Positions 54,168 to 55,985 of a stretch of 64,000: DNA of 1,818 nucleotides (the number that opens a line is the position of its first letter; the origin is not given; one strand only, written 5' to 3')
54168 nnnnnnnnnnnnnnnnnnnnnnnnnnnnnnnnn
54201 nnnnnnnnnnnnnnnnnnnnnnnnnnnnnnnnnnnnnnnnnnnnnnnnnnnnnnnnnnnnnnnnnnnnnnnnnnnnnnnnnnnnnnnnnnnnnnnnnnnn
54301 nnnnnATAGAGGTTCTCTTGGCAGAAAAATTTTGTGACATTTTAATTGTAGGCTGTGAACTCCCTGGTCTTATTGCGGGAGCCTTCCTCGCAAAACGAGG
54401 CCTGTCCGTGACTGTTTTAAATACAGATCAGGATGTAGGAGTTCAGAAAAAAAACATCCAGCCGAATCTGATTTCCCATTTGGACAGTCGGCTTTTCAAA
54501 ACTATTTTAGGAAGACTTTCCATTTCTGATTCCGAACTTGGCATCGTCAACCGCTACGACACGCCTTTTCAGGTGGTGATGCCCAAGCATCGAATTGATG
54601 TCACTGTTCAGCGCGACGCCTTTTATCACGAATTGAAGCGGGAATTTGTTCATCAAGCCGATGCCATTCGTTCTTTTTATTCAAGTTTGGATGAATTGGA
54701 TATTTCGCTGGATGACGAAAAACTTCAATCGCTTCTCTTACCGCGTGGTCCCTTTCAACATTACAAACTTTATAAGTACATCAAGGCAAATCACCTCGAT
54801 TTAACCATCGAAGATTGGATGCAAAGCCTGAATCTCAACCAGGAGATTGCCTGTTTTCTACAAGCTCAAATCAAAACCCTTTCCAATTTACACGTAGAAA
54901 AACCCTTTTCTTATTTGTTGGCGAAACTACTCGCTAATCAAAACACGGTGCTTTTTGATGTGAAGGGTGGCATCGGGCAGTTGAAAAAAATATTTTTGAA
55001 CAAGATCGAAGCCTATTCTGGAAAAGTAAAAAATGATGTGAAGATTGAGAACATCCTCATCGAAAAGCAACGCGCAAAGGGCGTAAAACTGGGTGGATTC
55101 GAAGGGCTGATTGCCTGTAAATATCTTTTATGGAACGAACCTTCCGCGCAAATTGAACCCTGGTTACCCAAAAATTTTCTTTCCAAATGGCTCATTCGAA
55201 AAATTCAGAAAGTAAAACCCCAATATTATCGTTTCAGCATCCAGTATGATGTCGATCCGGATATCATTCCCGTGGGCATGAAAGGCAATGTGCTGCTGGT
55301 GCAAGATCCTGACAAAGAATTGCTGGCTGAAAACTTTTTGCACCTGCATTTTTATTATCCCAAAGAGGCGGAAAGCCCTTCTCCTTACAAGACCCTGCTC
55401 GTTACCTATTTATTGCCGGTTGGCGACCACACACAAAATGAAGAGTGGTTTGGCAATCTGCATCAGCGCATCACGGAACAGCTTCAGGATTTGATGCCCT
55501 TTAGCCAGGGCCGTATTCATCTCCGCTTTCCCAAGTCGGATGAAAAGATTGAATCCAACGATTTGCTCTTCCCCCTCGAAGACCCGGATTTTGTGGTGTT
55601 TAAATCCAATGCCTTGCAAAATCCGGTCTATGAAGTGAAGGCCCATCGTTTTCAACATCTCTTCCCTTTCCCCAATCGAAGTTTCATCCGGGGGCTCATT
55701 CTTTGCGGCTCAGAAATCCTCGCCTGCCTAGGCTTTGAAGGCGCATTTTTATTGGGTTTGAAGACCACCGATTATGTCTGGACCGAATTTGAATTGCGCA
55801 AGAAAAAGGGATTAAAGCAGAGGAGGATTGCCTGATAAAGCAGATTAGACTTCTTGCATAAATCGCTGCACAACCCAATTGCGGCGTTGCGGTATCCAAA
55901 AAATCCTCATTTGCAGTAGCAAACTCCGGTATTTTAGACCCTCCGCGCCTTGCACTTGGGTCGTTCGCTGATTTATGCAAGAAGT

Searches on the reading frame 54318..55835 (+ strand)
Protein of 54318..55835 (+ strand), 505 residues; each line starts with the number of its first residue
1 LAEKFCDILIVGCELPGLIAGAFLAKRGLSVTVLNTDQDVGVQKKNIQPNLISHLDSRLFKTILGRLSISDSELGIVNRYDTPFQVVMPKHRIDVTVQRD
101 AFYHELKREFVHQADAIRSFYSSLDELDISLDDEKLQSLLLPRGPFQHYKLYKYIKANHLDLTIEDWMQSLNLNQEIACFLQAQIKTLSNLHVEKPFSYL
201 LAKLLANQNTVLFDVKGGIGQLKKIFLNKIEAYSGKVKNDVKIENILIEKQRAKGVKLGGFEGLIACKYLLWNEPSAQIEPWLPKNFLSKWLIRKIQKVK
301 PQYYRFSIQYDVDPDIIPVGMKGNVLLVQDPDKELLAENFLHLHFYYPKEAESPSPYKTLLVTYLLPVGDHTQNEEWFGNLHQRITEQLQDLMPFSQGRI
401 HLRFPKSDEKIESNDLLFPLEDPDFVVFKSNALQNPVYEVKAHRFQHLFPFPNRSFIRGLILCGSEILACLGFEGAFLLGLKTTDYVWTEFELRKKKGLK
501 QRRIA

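Call 51: search_protein_families(library=ncbifam, proteins=[window:54318-55835:+], max_evalue=0.00001)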
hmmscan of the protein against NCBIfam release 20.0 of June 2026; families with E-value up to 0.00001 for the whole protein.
window:54318-55835:+ (505 aa): 4 families
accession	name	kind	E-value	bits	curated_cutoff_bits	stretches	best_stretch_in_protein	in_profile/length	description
TIGR02730.1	carot_isom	equivalog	1.9e-08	33.6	586.9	1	93-330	96-339/493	carotenoid isomerase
TIGR02733.1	desat_CrtD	equivalog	1.7e-07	30.3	549.7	0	7-41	3-37/492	C-3',4' desaturase CrtD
NF045689.1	BCarotKetCrtO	equivalog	3.9e-07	29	1000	0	213-260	236-283/563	beta-carotene ketolase CrtO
NF045637.1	carotdesatCrtDProt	equivalog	8.2e-06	24.6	580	0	8-47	1-40/485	1-hydroxycarotenoid 3,4-desaturase CrtD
